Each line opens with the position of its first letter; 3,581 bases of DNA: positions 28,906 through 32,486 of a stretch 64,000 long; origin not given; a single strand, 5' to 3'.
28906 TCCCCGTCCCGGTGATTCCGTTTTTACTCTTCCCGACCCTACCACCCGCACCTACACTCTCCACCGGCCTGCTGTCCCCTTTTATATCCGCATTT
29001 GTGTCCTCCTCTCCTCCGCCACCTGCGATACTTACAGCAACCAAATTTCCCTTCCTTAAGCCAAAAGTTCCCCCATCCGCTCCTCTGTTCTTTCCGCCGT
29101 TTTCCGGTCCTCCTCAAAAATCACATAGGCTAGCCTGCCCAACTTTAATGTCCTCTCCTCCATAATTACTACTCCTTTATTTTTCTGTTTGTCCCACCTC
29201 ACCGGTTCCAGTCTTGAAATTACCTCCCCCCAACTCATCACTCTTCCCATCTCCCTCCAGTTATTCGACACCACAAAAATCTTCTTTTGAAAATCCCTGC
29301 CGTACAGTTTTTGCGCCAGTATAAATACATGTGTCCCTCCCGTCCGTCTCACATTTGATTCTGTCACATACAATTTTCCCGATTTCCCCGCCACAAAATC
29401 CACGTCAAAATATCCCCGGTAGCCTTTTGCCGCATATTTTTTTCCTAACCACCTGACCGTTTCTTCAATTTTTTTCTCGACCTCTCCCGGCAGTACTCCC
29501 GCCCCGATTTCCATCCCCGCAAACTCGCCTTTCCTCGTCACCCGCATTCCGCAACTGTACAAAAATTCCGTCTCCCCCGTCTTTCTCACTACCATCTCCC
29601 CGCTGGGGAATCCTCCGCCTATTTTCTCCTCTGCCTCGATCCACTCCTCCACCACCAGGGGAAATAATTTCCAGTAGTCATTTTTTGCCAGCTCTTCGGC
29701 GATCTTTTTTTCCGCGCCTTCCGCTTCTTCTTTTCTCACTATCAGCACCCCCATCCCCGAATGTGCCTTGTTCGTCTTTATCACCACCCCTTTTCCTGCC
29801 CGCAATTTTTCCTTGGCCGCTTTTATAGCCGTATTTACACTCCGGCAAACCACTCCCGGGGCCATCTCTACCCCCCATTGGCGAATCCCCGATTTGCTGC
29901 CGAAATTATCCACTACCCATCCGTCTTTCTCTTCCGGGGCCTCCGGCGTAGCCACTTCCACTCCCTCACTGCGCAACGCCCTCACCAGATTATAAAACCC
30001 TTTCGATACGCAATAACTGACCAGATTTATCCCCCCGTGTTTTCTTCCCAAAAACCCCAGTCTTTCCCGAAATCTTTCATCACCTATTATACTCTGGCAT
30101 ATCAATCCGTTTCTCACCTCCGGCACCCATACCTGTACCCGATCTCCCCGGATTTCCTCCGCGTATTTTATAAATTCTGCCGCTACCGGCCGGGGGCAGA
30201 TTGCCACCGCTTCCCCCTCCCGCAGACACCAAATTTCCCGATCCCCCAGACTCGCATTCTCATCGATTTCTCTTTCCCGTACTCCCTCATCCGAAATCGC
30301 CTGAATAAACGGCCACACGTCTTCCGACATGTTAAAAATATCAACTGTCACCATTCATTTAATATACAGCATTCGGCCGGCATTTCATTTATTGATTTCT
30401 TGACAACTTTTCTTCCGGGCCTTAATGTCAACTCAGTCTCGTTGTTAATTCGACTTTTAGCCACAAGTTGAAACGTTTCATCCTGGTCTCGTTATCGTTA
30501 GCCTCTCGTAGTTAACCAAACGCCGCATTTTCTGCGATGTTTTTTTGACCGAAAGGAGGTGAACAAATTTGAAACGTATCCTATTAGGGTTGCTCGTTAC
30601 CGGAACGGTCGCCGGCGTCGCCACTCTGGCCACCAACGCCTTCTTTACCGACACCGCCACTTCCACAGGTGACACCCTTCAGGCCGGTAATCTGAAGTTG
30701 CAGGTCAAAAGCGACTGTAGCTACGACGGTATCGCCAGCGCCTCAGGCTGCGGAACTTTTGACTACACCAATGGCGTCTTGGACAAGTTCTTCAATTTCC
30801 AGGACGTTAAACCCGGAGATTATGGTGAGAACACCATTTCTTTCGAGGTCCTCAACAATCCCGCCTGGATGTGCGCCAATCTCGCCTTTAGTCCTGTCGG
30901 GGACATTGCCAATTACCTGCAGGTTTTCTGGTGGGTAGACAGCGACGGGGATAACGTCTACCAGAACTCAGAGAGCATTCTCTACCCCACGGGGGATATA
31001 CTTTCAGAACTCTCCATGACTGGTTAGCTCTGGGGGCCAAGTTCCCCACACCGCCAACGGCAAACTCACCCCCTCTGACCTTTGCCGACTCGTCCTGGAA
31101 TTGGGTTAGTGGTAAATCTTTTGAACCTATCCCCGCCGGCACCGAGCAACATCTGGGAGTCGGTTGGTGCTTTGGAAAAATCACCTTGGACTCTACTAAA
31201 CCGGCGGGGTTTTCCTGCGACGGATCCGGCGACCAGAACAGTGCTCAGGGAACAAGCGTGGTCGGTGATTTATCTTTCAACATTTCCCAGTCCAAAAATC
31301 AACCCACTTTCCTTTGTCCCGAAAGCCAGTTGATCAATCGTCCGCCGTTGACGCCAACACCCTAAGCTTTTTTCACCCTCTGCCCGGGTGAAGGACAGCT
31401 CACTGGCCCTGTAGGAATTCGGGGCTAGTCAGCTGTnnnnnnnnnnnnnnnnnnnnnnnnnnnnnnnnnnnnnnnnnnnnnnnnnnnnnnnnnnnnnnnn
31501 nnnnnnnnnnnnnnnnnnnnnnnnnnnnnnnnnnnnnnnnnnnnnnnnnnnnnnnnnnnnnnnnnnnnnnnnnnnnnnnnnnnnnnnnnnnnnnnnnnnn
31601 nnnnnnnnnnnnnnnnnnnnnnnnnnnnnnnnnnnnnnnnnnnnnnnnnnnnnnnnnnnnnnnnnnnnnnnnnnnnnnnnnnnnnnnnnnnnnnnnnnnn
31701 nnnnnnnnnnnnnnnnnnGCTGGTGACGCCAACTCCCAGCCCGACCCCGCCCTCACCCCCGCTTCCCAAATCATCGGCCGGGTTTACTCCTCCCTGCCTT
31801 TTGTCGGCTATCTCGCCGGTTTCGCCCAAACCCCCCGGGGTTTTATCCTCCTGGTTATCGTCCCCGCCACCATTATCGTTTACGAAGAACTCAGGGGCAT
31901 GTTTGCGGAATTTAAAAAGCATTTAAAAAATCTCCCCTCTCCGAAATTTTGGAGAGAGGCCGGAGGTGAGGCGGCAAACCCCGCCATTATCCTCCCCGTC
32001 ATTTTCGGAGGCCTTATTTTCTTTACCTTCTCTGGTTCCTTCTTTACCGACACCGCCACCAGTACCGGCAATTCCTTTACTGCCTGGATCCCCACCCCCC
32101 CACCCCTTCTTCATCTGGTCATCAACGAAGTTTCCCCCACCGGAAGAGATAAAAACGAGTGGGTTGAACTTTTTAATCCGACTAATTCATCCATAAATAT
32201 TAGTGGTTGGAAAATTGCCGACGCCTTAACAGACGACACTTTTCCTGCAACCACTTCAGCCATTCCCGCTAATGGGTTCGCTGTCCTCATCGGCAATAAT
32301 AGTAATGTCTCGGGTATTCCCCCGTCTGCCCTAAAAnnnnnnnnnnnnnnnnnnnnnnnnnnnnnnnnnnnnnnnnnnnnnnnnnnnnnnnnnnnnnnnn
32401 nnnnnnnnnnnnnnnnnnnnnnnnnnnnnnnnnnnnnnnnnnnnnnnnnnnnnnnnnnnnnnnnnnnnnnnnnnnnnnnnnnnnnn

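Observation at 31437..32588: SipW-type signal peptidase fused in one ORF to a copy of its own substrate's signal/cleavage motif and a lamin-tail domain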

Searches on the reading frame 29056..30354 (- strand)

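Call 3: search_protein_families(library=pfam, proteins=[window:29056-30354:-], max_evalue=0.1)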
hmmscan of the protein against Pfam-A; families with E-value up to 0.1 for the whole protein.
window:29056-30354:- (432 aa): 5 families
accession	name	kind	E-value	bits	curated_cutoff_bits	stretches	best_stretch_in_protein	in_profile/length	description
PF18604.6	PreAtp-grasp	-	5.2e-07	30.6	27.5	1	38-127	2-92/94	Pre ATP-grasp domain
PF07478.18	Dala_Dala_lig_C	-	0.0069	16.3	24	1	181-334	30-173/204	D-ala D-ala ligase C-terminus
PF02655.19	ATP-grasp_3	-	0.012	16.1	23.2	1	180-339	24-159/160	ATP-grasp domain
PF14397.11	ATPgrasp_ST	-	0.02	14.6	31.4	1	178-243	50-124/278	Sugar-transfer associated ATP-grasp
PF18105.7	PGM1_C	-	0.04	13.9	22.5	0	388-426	14-53/54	PGM1 C-terminal domain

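Call 4: search_protein_families(library=ncbifam, proteins=[window:29056-30354:-], max_evalue=0.1)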
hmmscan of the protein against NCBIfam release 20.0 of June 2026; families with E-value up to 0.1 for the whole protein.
window:29056-30354:- (432 aa): 7 families
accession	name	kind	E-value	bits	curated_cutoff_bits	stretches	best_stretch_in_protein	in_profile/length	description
NF005096.0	PRK06524.1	equivalog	2.7e-11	42.3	684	1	161-350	154-336/493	biotin carboxylase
NF042917.1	PAGG_GluLig_BesA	equivalog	2e-08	33.5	750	1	233-367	253-379/432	L-propargylglycine--L-glutamate ligase BesA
NF047900.1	AspMetLigLdmS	equivalog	3.2e-05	22.9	475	1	197-361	172-321/383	L-aspartate--L-methionine ligase LdmS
TIGR01205.1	D_ala_D_alaTIGR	subfamily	9.8e-05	21.5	245.65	1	152-334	109-284/318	D-alanine--D-alanine ligase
NF002378.0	PRK01372.1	subfamily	0.00016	20.5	243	1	149-334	100-268/305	D-alanine--D-alanine ligase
NF005315.0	PRK06849.1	equivalog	0.011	14.7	406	1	294-348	236-285/389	hypothetical protein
NF002527.0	PRK01966.1-3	equivalog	0.027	13.7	310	1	154-261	123-224/332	D-alanine--D-alanine ligase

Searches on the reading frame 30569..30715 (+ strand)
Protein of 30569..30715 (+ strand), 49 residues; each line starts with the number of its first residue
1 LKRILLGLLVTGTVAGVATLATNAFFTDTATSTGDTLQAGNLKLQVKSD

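Call 9: search_protein_families(library=ncbifam, proteins=[window:30569-30715:+], max_evalue=10)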
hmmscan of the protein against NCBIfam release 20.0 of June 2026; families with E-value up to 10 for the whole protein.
seq(49 aa): 2 families
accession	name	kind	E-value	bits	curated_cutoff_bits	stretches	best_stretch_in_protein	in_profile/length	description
TIGR04429.1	Phr_nterm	subfamily_domain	0.0034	17.8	25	1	1-15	1-18/28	Phr family secreted Rap phosphatase inhibitor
TIGR04088.1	cognate_SipW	domain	0.0054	16.9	19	1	9-42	2-34/34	SipW-dependent-type signal peptide-containing protein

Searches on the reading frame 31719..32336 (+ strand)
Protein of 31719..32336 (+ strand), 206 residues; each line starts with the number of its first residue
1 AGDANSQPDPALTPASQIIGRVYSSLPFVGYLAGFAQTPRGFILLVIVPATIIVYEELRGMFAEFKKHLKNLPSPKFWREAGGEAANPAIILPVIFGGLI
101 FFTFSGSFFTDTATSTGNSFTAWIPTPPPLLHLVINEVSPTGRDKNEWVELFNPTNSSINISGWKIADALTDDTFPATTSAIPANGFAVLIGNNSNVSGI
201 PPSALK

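Call 74: search_protein_representatives(protein=window:31719-32336:+)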
Query: 206 residues. Proteins with E-value up to 0.001 (for the whole library): 9450; up to 1e-10: 1377; up to 1e-30: 30. The best 150 are listed.
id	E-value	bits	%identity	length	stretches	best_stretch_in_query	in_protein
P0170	2.3e-63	230.1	35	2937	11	107-197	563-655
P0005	8.0e-56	205.4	53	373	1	1-205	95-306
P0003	1.1e-53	198.4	57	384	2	1-131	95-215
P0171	3.2e-50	187.1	30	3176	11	85-200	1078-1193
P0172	1.9e-48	181.3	39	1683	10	133-193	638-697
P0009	2.5e-43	164.6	55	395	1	1-192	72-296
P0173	3.7e-41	157.5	34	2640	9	124-199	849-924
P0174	4.0e-40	154.1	29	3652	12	108-195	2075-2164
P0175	1.1e-38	149.5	33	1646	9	107-197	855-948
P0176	2.1e-38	148.5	51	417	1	1-190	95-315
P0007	7.7e-38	146.7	50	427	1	1-192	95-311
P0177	2.9e-36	141.5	35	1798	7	110-191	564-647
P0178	3.6e-36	141.2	34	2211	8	124-197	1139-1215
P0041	3.6e-36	141.2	41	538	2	2-190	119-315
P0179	1.1e-34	136.4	44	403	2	2-129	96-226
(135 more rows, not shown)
